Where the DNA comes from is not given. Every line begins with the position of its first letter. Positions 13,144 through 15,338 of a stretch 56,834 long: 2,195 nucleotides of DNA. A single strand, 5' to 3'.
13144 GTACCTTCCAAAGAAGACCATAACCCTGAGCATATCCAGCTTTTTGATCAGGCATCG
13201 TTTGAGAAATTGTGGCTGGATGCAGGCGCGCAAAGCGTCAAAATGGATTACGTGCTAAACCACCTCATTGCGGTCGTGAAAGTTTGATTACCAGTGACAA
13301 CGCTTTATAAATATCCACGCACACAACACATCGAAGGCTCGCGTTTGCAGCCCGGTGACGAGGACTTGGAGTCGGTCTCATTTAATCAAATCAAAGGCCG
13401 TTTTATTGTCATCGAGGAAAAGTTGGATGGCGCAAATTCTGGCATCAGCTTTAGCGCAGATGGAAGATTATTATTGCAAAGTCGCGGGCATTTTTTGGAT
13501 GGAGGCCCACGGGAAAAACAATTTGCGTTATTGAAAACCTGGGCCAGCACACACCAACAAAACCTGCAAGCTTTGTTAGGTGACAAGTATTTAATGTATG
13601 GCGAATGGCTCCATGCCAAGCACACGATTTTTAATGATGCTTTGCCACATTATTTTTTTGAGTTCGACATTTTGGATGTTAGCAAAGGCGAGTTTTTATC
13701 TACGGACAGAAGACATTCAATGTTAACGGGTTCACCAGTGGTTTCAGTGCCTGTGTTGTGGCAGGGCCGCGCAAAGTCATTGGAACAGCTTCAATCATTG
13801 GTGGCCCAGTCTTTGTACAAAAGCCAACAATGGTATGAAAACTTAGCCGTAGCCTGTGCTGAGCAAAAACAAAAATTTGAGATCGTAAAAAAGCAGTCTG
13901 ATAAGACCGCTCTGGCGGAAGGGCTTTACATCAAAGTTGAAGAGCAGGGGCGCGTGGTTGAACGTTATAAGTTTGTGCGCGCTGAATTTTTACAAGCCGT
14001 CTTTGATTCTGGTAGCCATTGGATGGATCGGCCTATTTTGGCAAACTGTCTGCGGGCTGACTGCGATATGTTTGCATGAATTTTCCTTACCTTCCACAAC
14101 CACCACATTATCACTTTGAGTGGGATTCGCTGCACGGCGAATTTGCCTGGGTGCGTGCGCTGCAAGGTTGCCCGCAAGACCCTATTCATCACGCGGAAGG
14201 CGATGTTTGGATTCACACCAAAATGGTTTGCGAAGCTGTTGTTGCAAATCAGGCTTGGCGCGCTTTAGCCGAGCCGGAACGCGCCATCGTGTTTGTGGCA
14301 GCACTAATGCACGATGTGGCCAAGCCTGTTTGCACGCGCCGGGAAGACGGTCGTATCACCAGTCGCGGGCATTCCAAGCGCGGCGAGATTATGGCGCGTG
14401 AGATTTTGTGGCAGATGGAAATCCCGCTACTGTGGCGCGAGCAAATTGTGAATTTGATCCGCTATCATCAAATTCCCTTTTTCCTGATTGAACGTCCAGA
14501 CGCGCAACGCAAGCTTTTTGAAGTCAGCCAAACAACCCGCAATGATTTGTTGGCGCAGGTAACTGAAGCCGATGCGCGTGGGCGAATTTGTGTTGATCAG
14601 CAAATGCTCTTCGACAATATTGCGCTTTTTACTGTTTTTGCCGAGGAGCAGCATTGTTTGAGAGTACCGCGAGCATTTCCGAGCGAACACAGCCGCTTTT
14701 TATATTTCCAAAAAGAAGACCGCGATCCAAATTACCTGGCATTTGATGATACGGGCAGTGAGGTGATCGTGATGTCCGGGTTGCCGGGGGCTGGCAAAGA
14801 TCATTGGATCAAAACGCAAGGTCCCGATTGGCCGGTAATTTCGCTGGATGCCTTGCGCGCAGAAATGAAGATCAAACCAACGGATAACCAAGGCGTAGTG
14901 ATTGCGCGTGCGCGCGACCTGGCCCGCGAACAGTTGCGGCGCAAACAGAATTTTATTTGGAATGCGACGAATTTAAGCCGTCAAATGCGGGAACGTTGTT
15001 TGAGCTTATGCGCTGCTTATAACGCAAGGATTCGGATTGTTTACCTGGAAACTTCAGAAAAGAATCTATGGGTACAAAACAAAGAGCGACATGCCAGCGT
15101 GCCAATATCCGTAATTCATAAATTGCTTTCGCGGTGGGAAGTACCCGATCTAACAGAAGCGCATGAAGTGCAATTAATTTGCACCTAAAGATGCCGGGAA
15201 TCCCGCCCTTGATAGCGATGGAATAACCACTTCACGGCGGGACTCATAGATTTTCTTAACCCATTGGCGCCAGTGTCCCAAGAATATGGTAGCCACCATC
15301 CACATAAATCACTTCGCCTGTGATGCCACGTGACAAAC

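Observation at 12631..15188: Three-gene nucleic-acid repair cassette: SAM methyltransferase / RNA ligase / HD-Pnk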

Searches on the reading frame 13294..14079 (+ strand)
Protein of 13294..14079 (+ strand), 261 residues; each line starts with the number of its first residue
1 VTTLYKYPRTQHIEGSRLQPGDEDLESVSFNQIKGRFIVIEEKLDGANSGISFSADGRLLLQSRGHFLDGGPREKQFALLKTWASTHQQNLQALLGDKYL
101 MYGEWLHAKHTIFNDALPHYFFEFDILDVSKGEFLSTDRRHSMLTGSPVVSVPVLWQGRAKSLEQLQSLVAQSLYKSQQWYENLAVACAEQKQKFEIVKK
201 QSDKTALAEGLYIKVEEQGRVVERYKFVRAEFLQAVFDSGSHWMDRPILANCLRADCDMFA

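Call 3: search_protein_families(library=pfam, proteins=[window:13294-14079:+], max_evalue=0.01)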
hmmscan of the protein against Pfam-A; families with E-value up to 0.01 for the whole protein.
window:13294-14079:+ (261 aa): 1 family
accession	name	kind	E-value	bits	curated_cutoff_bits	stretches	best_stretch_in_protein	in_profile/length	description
PF09414.15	RNA_ligase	-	3.1e-34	119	27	1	38-226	3-169/171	RNA ligase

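Call 4: search_protein_families(library=ncbifam, proteins=[window:13294-14079:+], max_evalue=0.01)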
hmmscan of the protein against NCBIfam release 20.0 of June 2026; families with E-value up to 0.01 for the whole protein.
window:13294-14079:+ (261 aa): 0 families

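Call 5: search_protein_families(library=padloc, proteins=[window:13294-14079:+], max_evalue=0.01)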
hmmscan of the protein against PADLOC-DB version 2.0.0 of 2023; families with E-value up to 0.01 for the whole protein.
window:13294-14079:+ (261 aa): 0 families

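Call 28: search_solved_structures(query=window:13294-14079:+, max_evalue=1, show_alignments=2)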
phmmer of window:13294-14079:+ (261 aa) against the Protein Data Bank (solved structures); distinct sequences matched with E-value up to 1: 4.
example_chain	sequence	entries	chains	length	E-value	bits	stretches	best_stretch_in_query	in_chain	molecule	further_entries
2mri_A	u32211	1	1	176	0.095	15.3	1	86-159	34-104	26S proteasome regulatory subunit RPN9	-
6fvt_O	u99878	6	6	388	0.31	13.6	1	87-158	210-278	26S proteasome regulatory subunit RPN9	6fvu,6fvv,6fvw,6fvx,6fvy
2mr3_A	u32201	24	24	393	0.32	13.6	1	87-158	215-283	26S proteasome regulatory subunit RPN9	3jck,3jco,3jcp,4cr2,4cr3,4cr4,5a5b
5cjp_E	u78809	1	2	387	0.59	12.7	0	123-217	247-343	Ras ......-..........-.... protein IQGAP2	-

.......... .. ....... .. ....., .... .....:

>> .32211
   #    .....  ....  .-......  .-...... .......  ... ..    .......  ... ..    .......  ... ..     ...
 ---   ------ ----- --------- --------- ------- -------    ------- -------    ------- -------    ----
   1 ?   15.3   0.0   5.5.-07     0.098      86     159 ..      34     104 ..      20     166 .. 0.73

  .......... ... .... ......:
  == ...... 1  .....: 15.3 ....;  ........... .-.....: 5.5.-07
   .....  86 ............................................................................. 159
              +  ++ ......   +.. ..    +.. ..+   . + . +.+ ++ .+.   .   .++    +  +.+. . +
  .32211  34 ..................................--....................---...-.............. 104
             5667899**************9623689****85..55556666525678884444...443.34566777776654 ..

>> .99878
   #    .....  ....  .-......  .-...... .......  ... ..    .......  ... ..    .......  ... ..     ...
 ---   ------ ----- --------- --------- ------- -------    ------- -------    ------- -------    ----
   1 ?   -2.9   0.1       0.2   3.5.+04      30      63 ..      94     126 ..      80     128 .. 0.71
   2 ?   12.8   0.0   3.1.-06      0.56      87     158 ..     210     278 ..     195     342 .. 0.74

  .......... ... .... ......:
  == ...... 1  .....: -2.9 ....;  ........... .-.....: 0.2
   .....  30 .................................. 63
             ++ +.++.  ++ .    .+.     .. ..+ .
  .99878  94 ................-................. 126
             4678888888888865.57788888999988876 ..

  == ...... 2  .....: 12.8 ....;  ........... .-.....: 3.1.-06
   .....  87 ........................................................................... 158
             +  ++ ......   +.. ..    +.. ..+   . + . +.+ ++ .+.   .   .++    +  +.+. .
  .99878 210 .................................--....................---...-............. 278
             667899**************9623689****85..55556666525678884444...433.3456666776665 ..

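Call 83: predict_structure(alignment_id=A6)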
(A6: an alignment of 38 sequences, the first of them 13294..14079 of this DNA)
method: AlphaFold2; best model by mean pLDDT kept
length: 261 residues; sequences in the alignment: 38
mean_pLDDT: 94.8   pTM: 0.91
mean pLDDT of the five models: 94.8, 94.7, 92.6, 92.1, 91.6
residues with pLDDT >= 90: 227; 70-90: 33; 50-70: 1; < 50: 0
segments of 3 or more residues with pLDDT < 50: none
pLDDT, mean of each block of 10 residues (from residue 1): 87 91 90 98 97 96 91 87 97 98 97 97 98 98 96 98 96 96 97 95 95 98 97 90 90 94 86
secondary structure, 60 per line:
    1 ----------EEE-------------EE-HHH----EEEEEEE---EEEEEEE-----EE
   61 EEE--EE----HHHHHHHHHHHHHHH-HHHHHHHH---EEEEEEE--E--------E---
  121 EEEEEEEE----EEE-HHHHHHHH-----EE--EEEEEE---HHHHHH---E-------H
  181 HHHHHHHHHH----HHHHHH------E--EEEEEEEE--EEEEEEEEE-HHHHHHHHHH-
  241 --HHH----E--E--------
elements in order: E11-13 E37-43 E47-53 E59-63 H72-86 H88-95 E99-105 E121-128 E133-135 H137-144 E154-159 H163-168 H180-190 H195-200 E210-217 E220-228 H230-239

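Call 87: fold_search(model_id=the predicted structure, library=pdb)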
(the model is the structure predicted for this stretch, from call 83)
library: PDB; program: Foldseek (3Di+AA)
matches with E <= 10: 481; with E <= 0.001: 46
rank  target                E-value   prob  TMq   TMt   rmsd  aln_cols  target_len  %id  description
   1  6vt4                  1.5e-08  1.00  0.53  0.42   9.4       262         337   19  Naegleria gruberi RNA ligase R149A mutant apo (released 2020-04-08)
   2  6vt0                  1.6e-08  1.00  0.52  0.41   9.5       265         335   17  Naegleria gruberi RNA ligase K170A mutant apo (released 2020-04-08)
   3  6vt5                  1.8e-08  1.00  0.52  0.41   9.5       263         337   17  Naegleria gruberi RNA ligase R4a K121A mutant apo (released 2020-04-08)
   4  5cot                  1.8e-08  1.00  0.51  0.40   9.6       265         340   17  Structure and mechanism of a eukaryal nick-sealing RNA ligase (released 2015-10-28)
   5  6vte                  2.0e-08  1.00  0.52  0.41   8.7       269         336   17  Naegleria gruberi RNA Ligase K170M mutant with AMP and Mn (released 2020-04-08)
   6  6vt1_A                2.1e-08  1.00  0.53  0.41   9.6       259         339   17  Naegleria gruberi RNA ligase D172A mutant apo (released 2020-04-08)
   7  6vtg_A                3.2e-08  1.00  0.53  0.42   9.8       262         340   18  Naegleria gruberi RNA ligase E227A mutant apo (released 2020-04-08)
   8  6vt8                  3.5e-08  1.00  0.51  0.41   9.6       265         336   16  Naegleria gruberi RNA ligase E312A mutant with AMP and Mn (released 2020-04-08)
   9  6vt3                  3.7e-08  1.00  0.51  0.40   4.5       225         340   18  Naegleria gruberi RNA ligase K326A mutant apo (released 2020-04-08)
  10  5cou                  4.9e-08  1.00  0.51  0.40   4.1       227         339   18  Structure and mechanism of a eukaryal nick-sealing RNA ligase K170M+ATP (released 2015-10-28)
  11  6vt9                  5.9e-08  1.00  0.49  0.39   4.2       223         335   18  Naegleria gruberi RNA ligase E227A mutant with ATP and Mn (released 2020-04-08)
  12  8uch                  6.3e-08  1.00  0.46  0.33   7.8       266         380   14  Thermophilic RNA Ligase from Palaeococcus pacificus K92A + ATP (released 2024-02-21)
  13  1xdn                  6.7e-08  1.00  0.53  0.52   7.6       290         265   15  High resolution crystal structure of an editosome enzyme from trypanosoma brucei: RNA editing ligase 1 (released 2004-12-07)
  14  8ucf                  1.1e-07  1.00  0.46  0.33   7.6       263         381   14  Thermophilic RNA Ligase from Palaeococcus pacificus K238G (released 2024-02-21)
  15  2hvq                  1.1e-07  1.00  0.52  0.44   9.1       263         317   16  Structure of Adenylated full-length T4 RNA Ligase 2 (released 2006-10-17)
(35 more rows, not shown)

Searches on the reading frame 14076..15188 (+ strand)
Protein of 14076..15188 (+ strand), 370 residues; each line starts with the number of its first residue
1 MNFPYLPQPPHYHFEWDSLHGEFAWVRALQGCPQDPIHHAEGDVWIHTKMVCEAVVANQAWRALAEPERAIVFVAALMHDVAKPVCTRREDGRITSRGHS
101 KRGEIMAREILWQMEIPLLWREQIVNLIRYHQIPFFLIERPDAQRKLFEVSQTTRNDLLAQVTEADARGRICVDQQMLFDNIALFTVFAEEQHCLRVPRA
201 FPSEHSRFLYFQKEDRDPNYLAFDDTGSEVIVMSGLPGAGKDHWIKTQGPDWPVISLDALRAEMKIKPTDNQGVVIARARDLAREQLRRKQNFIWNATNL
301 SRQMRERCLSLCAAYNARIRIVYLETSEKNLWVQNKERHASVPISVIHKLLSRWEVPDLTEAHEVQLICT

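Call 3: search_protein_families(library=pfam, proteins=[window:14076-15188:+], max_evalue=0.01)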
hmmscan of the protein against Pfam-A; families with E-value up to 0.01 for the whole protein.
window:14076-15188:+ (370 aa): 3 families
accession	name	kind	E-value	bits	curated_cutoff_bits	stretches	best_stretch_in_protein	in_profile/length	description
PF13671.12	AAA_33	-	1.1e-22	81.3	27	1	230-356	1-142/143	AAA domain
PF01966.28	HD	-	1.6e-06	28.9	22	1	56-136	11-90/116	HD domain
PF08433.16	KTI12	-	6.2e-06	26.4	22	1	231-359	4-142/271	Chromatin associated protein KTI12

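Call 4: search_protein_families(library=ncbifam, proteins=[window:14076-15188:+], max_evalue=0.01)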
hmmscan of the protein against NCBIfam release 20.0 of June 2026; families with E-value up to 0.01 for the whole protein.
window:14076-15188:+ (370 aa): 6 families
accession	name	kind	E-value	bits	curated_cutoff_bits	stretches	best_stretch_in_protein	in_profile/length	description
NF008137.0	PRK10885.1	equivalog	7.1e-08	31.6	451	1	23-177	207-356/409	multifunctional CCA addition/repair protein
TIGR03574.1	selen_PSTK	equivalog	8.3e-08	32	290.5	1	230-362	1-140/249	L-seryl-tRNA(Sec) kinase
TIGR00277.1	HDIG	domain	1.4e-05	24.9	27.6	1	43-115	4-73/84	HDIG domain-containing metalloprotein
TIGR02692.1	tRNA_CCA_actino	equivalog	3e-05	22.9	438.8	1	38-131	253-342/466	CCA tRNA nucleotidyltransferase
TIGR04075.1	bacter_Pnkp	equivalog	0.00024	19.4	750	1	230-348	10-131/851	polynucleotide kinase-phosphatase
TIGR01663.1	PNK-3'Pase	equivalog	0.00071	18.1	502.8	1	216-247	352-383/520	bifunctional polynucleotide phosphatase/kinase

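Call 5: search_protein_families(library=padloc, proteins=[window:14076-15188:+], max_evalue=0.01)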
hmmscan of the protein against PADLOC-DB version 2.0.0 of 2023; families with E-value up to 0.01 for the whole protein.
window:14076-15188:+ (370 aa): 0 families

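Call 15: find_related_loci(query=window:14076-15188:+, collection=genome_contigs, flank=6000)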
Query window:14076-15188:+ (370 aa) in genome_contigs; peptide patterns used: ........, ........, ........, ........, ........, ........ (x = any residue, [..] = any of these).
51 stretches matched a pattern; 6 encode a relative of the query (tblastn E <= 1e-3); 6 distinct loci.
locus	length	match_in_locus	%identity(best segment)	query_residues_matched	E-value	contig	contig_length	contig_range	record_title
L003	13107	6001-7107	84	1-369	0e+0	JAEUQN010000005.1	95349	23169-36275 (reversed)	MAG: Blastocatellia bacterium isolate new MAG-252 NODE_5_length_95349_cov_4.686487, whole genome shotgun sequence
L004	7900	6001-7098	75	1-368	0e+0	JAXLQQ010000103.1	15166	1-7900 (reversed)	MAG: Blastocatellia bacterium isolate STL-ACI7 C1.341.fa-103, whole genome shotgun sequence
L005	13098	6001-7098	71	1-368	1e-177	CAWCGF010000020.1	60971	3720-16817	MAG: uncultured Acidobacteriota bacterium isolate MFD01275.bin.1.183 genome assembly, contig: contig_3002, whole genome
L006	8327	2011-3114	50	2-368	2e-123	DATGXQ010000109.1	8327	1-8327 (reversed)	MAG TPA_asm: Nostocaceae cyanobacterium isolate SMAG_U10613 k141_58914, whole genome shotgun sequence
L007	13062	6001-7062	44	15-365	1e-92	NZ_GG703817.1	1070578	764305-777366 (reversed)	Providencia rustigianii DSM 4541 Scfld0, whole genome shotgun sequence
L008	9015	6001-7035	38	14-365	1e-76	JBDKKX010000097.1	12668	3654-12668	MAG: Bacteroidota bacterium isolate hopbrook_2019_sw_WHONDRS-S19S_0012_A_bin.2 scaffold_0000251, whole genome shotgun se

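Call 24: search_protein_families(library=pfam, proteins=[L006:2-820:+, L006:3167-6100:+, L006:6107-7666:+, L007:3363-4679:+, L007:5237-5977:+, L008:3511-4734:+, L008:4758-5228:+, L008:5334-5660:+, L008:1796-3397:+], max_evalue=0.001)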
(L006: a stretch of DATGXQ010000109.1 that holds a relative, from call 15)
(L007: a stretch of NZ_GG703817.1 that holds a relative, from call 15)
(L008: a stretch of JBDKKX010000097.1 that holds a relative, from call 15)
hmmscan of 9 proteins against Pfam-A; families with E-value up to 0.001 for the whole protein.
L006:2-820:+ (272 aa): 1 family
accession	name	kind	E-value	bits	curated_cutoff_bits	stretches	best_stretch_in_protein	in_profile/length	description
PF08450.18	SGL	-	4e-12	46.7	26.3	1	97-188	135-224/246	SMP-30/Gluconolactonase/LRE-like region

L006:3167-6100:+ (977 aa): 6 families
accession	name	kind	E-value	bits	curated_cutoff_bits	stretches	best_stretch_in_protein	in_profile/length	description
PF13563.12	2_5_RNA_ligase2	-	1.2e-35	123.2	27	1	417-567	1-151/152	2'-5' RNA ligase superfamily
PF04928.22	PAP_central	-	4.9e-23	81.9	27.1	1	751-871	2-130/146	Poly(A) polymerase central domain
PF04457.17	MJ1316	-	6.8e-17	62.4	26.3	1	9-75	1-75/75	MJ1316 RNA cyclic group end recognition domain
PF03372.29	Exo_endo_phos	-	1.1e-11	45.3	24.5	1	146-354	1-204/225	Endonuclease/Exonuclease/phosphatase family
PF20750.3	PAP_NTPase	-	7.6e-06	26.4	27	1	637-713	80-158/194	Poly(A) polymerase nucleotidyltransferase domain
PF22600.2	MTPAP-like_central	-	0.00029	21.4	27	0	613-703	26-120/139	Poly(A) RNA polymerase, mitochondrial-like, central palm domain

L006:6107-7666:+ (519 aa): 2 families
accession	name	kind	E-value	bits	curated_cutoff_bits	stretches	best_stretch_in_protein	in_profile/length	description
PF04244.19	DPRP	-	3.7e-72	243.2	22.1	1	27-242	1-224/224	Deoxyribodipyrimidine photo-lyase-related protein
PF03441.19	FAD_binding_7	-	0.00034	20.5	27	1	323-452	5-139/203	FAD binding domain of DNA photolyase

L007:3363-4679:+ (438 aa): 4 families
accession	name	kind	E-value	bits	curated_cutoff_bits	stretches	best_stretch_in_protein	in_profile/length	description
PF03600.22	CitMHS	-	1.2e-27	97.4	31.9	1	16-385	3-336/336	Citrate transporter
PF03606.21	DcuC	-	8.3e-11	41.5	23.1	1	70-435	88-457/461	C4-dicarboxylate anaerobic carrier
PF03553.21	Na_H_antiporter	-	2.8e-06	27.2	23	0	5-197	101-302/303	Na+/H+ antiporter family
PF06808.19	DctM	-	9e-05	21.9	23.8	1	206-429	197-405/413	Tripartite ATP-independent periplasmic transporter, DctM component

L007:5237-5977:+ (246 aa): 1 family
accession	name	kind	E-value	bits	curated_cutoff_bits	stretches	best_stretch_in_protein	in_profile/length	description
PF09414.15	RNA_ligase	-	3.7e-27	96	27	1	49-217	2-171/171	RNA ligase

L008:3511-4734:+ (407 aa): 5 families
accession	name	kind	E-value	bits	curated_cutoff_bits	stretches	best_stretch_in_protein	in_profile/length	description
PF00266.25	Aminotran_5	-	4e-87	293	21.5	1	7-371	1-370/371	Aminotransferase class-V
PF01041.23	DegT_DnrJ_EryC1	-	2.7e-13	50.3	19.8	1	56-188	31-153/360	DegT/DnrJ/EryC1/StrS aminotransferase family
PF00155.27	Aminotran_1_2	-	3.4e-10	40.1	19.7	1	50-285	43-293/361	Aminotransferase class I and II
PF01212.27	Beta_elim_lyase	-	2.3e-07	30.9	27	1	55-294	38-281/288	Beta-eliminating lyase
PF01053.26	Cys_Met_Meta_PP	-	5.8e-05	22.2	27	1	55-186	58-179/381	Cys/Met metabolism PLP-dependent enzyme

L008:4758-5228:+ (156 aa): 1 family
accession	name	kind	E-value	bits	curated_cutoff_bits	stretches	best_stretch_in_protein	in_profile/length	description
PF01592.21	NifU_N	-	1.5e-52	177.5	22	1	30-155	1-125/127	NifU-like N terminal domain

L008:5334-5660:+ (108 aa): 1 family
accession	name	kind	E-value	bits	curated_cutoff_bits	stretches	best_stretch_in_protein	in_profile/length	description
PF01521.26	Fe-S_biosyn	-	8.6e-15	55.4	26.3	1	2-104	3-110/110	Iron-sulphur cluster biosynthesis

L008:1796-3397:+ (533 aa): 6 families
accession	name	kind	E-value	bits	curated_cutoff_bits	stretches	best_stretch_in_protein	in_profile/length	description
PF01593.30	Amino_oxidase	-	2.5e-50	172.5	19.8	1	92-528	1-443/443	Flavin containing amine oxidoreductase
PF13450.12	NAD_binding_8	-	2.2e-10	41.1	21.9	1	87-154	1-67/68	NAD(P)-binding Rossmann-like domain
PF07992.20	Pyr_redox_2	-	9.4e-06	25.7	26.1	1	84-121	2-35/291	Pyridine nucleotide-disulphide oxidoreductase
PF01266.30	DAO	-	2.6e-05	24.3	27.9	1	84-120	1-38/353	FAD dependent oxidoreductase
PF07156.20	Prenylcys_lyase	-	0.00021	20.9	27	1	273-348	108-189/363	Prenylcysteine lyase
PF13738.12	Pyr_redox_3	-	0.00043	20.1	30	0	87-113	2-29/305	Pyridine nucleotide-disulphide oxidoreductase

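Call 30: search_solved_structures(query=window:14076-15188:+, max_evalue=0.01)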
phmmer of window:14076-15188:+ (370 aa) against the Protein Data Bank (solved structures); distinct sequences matched with E-value up to 0.01: 6.
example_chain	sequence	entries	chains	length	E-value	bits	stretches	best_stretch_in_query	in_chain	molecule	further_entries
3adb_A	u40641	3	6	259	0.00063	22.2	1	230-358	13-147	L-seryl-tRNA(Sec) kinase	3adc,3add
3a4l_A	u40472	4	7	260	0.00068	22.1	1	230-358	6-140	L-seryl-tRNA(Sec) kinase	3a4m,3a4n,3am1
3wfp_A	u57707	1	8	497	0.0014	21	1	74-139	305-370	Poly A polymerase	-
3wfo_A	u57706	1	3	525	0.0015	21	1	74-139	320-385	Poly A polymerase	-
3wfr_E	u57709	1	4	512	0.0015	21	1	74-139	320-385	Poly A polymerase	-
3wfq_E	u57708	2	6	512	0.0015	21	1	74-139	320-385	Poly A polymerase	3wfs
